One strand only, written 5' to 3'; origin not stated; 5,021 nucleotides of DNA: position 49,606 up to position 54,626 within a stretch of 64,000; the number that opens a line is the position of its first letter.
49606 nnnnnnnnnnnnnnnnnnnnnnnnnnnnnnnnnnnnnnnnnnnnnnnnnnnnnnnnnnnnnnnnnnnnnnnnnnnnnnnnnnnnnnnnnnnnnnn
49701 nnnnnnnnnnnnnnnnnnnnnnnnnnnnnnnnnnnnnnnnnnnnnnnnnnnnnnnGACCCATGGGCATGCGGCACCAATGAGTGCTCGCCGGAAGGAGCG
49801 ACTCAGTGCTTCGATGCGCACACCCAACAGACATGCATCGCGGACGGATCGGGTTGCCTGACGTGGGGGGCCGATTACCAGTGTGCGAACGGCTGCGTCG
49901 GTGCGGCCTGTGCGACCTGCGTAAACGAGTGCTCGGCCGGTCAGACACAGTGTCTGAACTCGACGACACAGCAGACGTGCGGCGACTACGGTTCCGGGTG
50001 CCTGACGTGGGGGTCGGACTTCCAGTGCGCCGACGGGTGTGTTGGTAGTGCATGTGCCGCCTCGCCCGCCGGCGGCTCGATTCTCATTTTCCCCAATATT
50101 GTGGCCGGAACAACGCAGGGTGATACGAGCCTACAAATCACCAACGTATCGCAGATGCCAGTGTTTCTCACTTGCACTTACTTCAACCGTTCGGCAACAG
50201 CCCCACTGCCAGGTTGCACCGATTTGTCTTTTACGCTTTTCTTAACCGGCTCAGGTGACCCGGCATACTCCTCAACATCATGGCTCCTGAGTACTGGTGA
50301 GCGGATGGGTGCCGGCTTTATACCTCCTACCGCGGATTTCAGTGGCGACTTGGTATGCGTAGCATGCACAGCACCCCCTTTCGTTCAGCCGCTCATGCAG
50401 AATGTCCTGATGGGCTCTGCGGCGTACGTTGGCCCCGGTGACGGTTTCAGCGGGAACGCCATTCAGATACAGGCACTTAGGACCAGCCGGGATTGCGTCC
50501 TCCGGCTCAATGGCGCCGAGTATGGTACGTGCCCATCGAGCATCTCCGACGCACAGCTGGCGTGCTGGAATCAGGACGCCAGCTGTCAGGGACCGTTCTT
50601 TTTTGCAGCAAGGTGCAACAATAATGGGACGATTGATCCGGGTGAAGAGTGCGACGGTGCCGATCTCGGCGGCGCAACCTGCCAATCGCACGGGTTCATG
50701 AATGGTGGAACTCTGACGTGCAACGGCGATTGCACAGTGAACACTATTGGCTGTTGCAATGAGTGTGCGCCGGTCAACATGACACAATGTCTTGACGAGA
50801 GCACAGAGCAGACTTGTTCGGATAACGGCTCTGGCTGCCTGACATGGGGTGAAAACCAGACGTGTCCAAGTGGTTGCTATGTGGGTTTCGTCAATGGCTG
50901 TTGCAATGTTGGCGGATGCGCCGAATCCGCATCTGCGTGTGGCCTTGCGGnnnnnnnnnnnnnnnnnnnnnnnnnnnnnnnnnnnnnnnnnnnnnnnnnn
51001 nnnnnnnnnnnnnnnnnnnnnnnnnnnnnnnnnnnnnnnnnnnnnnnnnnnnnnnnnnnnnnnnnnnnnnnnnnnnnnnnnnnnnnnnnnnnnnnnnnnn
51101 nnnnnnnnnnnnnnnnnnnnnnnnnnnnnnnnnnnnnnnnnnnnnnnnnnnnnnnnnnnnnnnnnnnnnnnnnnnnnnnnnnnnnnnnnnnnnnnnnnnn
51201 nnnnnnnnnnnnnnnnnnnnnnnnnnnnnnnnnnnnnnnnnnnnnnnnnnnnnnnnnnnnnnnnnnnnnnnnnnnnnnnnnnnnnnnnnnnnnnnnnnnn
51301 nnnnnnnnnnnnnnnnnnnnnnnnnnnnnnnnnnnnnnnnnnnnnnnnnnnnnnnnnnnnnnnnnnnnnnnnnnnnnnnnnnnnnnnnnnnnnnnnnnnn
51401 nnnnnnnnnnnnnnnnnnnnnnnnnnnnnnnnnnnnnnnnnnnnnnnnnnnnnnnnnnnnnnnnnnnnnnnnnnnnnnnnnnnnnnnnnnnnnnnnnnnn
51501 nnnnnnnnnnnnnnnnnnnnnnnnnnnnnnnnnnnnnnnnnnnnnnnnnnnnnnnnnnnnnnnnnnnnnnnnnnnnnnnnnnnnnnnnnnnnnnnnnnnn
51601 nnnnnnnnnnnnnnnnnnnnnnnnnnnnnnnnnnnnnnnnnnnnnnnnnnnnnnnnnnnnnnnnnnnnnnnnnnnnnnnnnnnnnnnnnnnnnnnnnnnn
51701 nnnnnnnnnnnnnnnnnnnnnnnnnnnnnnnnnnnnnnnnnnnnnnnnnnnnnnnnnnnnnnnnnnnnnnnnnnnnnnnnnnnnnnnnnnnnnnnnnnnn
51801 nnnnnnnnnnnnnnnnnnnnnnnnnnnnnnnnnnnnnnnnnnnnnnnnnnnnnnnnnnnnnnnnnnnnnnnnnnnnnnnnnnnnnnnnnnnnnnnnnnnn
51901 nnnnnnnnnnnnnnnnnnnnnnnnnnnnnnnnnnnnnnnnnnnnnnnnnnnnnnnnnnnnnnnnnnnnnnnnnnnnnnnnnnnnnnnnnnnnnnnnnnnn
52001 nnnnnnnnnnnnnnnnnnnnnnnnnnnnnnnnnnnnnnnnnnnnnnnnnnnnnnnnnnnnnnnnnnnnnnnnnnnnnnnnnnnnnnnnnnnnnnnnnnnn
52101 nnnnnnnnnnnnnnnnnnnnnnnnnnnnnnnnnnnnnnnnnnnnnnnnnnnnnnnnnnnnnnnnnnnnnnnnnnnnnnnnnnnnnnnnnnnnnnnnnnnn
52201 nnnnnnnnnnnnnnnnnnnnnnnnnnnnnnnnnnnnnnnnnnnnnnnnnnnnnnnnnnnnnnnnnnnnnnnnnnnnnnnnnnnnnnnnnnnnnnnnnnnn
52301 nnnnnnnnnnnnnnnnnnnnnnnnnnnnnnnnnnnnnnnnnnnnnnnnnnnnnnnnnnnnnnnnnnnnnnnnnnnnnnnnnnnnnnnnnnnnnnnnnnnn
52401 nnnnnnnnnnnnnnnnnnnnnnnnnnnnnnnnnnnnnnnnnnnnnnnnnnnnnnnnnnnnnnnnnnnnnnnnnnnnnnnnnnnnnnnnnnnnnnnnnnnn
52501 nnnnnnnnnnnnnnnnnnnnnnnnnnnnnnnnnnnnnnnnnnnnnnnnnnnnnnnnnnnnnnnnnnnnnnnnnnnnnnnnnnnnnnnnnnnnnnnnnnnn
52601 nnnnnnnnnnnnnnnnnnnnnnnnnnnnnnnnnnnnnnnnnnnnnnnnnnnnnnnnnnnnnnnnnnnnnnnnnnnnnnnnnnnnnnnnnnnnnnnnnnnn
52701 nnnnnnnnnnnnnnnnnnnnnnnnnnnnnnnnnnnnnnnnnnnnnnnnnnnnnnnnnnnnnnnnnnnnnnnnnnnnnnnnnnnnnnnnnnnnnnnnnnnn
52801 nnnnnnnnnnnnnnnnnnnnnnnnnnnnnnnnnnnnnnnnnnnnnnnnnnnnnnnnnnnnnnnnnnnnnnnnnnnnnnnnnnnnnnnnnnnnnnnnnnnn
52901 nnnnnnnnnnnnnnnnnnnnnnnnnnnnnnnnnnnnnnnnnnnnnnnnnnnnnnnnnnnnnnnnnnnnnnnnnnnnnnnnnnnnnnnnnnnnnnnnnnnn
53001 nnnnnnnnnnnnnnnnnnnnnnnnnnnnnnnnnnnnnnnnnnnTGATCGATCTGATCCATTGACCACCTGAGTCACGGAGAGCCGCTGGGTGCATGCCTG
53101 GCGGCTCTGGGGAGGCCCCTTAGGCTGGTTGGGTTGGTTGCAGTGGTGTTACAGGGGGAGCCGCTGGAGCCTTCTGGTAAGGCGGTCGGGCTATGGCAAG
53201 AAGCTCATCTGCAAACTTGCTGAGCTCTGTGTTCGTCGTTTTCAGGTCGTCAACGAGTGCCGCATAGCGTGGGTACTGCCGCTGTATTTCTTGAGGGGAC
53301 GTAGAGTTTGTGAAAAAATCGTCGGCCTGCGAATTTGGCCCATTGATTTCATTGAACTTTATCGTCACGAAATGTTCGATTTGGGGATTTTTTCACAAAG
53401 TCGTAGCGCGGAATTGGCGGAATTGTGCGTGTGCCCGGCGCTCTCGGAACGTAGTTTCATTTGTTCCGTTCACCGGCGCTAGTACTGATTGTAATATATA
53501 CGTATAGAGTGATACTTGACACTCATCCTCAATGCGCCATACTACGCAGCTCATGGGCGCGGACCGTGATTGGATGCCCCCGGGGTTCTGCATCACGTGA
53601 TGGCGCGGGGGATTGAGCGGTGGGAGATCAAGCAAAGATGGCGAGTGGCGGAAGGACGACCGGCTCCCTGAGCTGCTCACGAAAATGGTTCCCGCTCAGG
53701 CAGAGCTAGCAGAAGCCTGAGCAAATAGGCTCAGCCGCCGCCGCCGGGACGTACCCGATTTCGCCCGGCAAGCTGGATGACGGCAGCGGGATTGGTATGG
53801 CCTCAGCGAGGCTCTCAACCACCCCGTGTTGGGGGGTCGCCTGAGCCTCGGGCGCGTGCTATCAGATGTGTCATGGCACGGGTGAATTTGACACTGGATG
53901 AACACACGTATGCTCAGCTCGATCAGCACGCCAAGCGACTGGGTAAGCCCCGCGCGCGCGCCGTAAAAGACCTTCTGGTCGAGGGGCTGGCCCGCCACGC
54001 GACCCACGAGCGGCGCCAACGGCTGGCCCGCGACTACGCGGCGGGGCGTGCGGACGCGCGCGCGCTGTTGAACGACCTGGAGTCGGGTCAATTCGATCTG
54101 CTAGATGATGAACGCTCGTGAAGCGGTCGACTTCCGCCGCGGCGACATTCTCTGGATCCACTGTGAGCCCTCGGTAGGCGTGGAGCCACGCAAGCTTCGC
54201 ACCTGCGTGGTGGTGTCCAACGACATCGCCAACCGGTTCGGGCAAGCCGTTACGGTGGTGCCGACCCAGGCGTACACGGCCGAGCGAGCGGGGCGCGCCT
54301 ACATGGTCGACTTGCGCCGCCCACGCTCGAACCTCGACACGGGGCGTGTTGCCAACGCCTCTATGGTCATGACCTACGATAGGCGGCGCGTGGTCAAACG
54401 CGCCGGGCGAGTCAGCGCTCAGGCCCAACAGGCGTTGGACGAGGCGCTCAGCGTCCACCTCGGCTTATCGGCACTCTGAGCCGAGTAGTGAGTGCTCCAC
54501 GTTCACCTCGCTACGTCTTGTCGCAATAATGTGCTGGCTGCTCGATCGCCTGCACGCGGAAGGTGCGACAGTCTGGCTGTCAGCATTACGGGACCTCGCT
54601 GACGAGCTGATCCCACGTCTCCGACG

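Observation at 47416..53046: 1876-aa secreted mosaic protein with a domain combination I do not recognise as described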

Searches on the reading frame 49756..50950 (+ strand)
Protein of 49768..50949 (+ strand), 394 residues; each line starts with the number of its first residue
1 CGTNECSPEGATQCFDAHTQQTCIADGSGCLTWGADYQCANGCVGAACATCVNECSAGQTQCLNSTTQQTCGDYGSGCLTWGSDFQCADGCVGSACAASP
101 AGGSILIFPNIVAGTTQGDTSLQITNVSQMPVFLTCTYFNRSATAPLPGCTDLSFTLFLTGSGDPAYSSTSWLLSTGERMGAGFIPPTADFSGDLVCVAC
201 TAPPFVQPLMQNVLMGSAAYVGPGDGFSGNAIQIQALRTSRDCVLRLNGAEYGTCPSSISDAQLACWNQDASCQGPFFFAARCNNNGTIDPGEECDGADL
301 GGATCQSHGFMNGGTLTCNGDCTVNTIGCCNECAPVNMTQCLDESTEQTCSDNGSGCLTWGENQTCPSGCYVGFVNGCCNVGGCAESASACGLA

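Call 42: search_solved_structures(query=window:49756-50950:+, max_evalue=10)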
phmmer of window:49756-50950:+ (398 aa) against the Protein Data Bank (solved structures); distinct sequences matched with E-value up to 10: 0.

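Call 43: search_protein_families(library=pfam, proteins=[window:49756-50950:+], max_evalue=10)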
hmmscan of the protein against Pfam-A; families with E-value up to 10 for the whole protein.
window:49756-50950:+ (398 aa): 0 families

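Call 44: search_protein_families(library=ncbifam, proteins=[window:49756-50950:+], max_evalue=10)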
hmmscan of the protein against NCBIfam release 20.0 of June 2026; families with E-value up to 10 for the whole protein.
window:49756-50950:+ (398 aa): 1 family
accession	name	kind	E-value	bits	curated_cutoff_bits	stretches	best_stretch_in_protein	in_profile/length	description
NF011778.0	PRK15241.1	equivalog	0.0046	16.7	228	2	22-46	133-157/188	putative fimbrial protein StaD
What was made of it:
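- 50065..50613 (+): Middle region (aa 884-1066) with 8 Cys, nearly orphan. No Pfam, NCBIfam or PDB hit (calls 42-44).
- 50614..50754 (+): GEECD Cys-rich module (aa 1067-1113), DUF4215 / 'cysteine-rich repeat' type. There is no direct HMM hit on this protein (calls 43, 44).
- Tried and rejected: Pfam, NCBIfam and PDB searches on aa 781-1178 gave nothing (calls 42-44).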

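Call 71: find_homologous_proteins(query=window:49768-50949:+, max_evalue=0.001)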
Query window:49768-50949:+ (394 aa): 66 proteins with E <= 0.001 among 1828 candidates.
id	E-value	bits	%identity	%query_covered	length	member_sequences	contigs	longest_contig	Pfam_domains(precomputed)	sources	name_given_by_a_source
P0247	5.4e-36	142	64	11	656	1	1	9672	-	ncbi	-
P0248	5.8e-33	132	53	17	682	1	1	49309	-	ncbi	-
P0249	6.3e-33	132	61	11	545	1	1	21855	PF13948.12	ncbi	-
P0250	3.0e-32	130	58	12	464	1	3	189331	PF24784.2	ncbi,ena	-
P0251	1.1e-31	128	49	14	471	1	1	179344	PF13948.12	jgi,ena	-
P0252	4.8e-31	126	66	11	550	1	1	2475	PF13948.12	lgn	-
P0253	9.3e-31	125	59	11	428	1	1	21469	-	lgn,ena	-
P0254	1.0e-28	118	57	13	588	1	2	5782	PF09603.16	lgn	-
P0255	2.2e-28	117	51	14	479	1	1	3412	-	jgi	jgi:hypothetical protein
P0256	2.1e-27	114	54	13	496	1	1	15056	PF13948.12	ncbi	-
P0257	2.7e-27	114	59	11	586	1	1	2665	PF09603.16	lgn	-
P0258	3.7e-27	113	57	11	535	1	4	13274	PF13948.12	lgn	-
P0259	5.3e-27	113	59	11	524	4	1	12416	PF13948.12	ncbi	ncbi:MAG: DUF4215 domain-containing protein [bacterium]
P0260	1.2e-24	105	66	11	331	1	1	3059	PF13948.12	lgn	-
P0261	1.0e-21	95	61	11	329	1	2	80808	PF13948.12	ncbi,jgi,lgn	-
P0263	3.6e-19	87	35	27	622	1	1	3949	-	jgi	-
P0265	4.9e-17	80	60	13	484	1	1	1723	PF07603.18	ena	-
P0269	8.2e-14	69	61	11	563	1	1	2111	PF13948.12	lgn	-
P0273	7.6e-13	66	55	13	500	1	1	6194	PF13948.12,PF07603.18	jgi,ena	jgi:hypothetical protein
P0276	1.4e-11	62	49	12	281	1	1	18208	PF13948.12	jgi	jgi:hypothetical protein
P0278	5.0e-11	60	59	11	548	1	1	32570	PF13948.12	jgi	jgi:cysteine-rich repeat protein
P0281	6.9e-10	56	59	11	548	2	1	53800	PF13948.12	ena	-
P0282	1.1e-9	56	49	12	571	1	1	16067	PF13948.12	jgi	jgi:cysteine-rich repeat protein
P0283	1.4e-9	55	46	17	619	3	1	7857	PF00415.25,PF13948.12,PF13540.13,PF25384.2,PF25390.2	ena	-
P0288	8.7e-9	53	43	23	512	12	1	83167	PF13948.12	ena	-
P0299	2.9e-7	48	43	22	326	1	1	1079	-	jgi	jgi:hypothetical protein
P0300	3.0e-7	48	42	27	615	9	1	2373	-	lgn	-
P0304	1.2e-5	43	40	17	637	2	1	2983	PF00059.28,PF13948.12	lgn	-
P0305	1.5e-5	42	55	11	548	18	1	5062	PF13948.12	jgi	jgi:cysteine-rich repeat protein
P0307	2.2e-4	38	47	12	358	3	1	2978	PF13948.12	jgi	jgi:hypothetical protein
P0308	2.3e-4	38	45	18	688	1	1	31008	PF13948.12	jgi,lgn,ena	-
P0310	5.7e-4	37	51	15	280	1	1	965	PF13948.12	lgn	-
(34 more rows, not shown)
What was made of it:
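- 50614..50754 (+): About 120 BLASTP alignments (HSPs) from the 66 proteins of call 71 map here, at 50-66% identity.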

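Call 73: search_protein_families(library=pfam, proteins=[P0273, P0247, P0300, P0265, P0299, P0263], max_evalue=0.01)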
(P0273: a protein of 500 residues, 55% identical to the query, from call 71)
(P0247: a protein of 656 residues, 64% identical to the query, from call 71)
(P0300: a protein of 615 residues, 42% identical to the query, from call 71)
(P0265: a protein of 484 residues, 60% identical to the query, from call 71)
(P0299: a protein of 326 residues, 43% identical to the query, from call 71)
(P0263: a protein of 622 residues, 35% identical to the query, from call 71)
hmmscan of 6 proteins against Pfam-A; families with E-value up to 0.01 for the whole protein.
P0273 (500 aa): 2 families
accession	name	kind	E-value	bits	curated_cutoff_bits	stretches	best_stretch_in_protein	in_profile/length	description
PF07603.17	Lcl_C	-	9.4e-29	100.5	34.9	1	362-497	1-117/117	Lcl C-terminal domain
PF13948.11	DUF4215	-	5.2e-08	33.5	27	0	208-237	4-33/47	Domain of unknown function (DUF4215)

P0247 (656 aa): 3 families
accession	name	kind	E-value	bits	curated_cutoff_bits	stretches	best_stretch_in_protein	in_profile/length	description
PF13948.11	DUF4215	-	4e-05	24.2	27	0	68-101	2-34/47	Domain of unknown function (DUF4215)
PF04151.21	PPC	-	6.4e-05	24.2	25.9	1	341-405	11-70/70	Bacterial pre-peptidase C-terminal domain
PF08384.15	NPP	-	0.0039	17.6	21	0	56-95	6-43/44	Pro-opiomelanocortin, N-terminal region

P0300 (615 aa): 0 families

P0265 (484 aa): 2 families
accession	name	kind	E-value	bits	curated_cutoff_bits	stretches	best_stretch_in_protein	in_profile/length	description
PF07603.17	Lcl_C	-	1.5e-24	87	34.9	1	348-481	1-117/117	Lcl C-terminal domain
PF24247.1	DUF7450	-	1.1e-05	25.7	27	1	26-137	55-150/151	Repeat of unknown function (DUF7450)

P0299 (326 aa): 0 families

P0263 (622 aa): 1 family
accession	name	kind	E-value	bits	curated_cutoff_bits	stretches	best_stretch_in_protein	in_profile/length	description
PF13948.11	DUF4215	-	0.0046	17.7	27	1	155-196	2-45/47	Domain of unknown function (DUF4215)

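Call 87: search_protein_families(library=phrogs, proteins=[window:49756-50950:+], max_evalue=0.1)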
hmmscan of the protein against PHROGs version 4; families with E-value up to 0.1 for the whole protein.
window:49756-50950:+ (398 aa): 0 families

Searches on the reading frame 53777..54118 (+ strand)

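Call 65: search_protein_families(library=pfam, proteins=[window:53777-54118:+], max_evalue=0.001)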
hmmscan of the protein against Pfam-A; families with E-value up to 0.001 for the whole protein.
window:53777-54118:+ (114 aa): 2 families
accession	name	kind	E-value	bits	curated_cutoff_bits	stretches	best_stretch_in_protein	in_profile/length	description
PF07878.17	RHH_5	-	2.6e-05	24.3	26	1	33-74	1-42/43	CopG-like RHH_1 or ribbon-helix-helix domain, RHH_5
PF01402.27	RHH_1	-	3.6e-05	24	20.5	1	35-72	1-38/39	Ribbon-helix-helix protein, copG family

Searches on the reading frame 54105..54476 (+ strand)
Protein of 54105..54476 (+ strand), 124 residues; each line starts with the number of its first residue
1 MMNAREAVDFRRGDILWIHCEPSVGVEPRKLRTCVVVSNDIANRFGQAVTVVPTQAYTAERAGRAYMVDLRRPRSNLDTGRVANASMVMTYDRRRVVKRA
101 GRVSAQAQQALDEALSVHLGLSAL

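Call 65: search_protein_families(library=pfam, proteins=[window:54105-54476:+], max_evalue=0.001)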
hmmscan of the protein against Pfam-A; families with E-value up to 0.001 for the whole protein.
window:54105-54476:+ (124 aa): 1 family
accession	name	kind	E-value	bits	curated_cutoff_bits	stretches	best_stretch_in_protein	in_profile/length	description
PF02452.23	PemK_toxin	-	3.4e-18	66.3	23.1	1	11-117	1-107/109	PemK-like, MazF-like toxin of type II toxin-antitoxin system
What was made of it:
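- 53777..54479 (+): RHH antitoxin plus MazF/PemK toxin pair (islet 2). Call 65.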
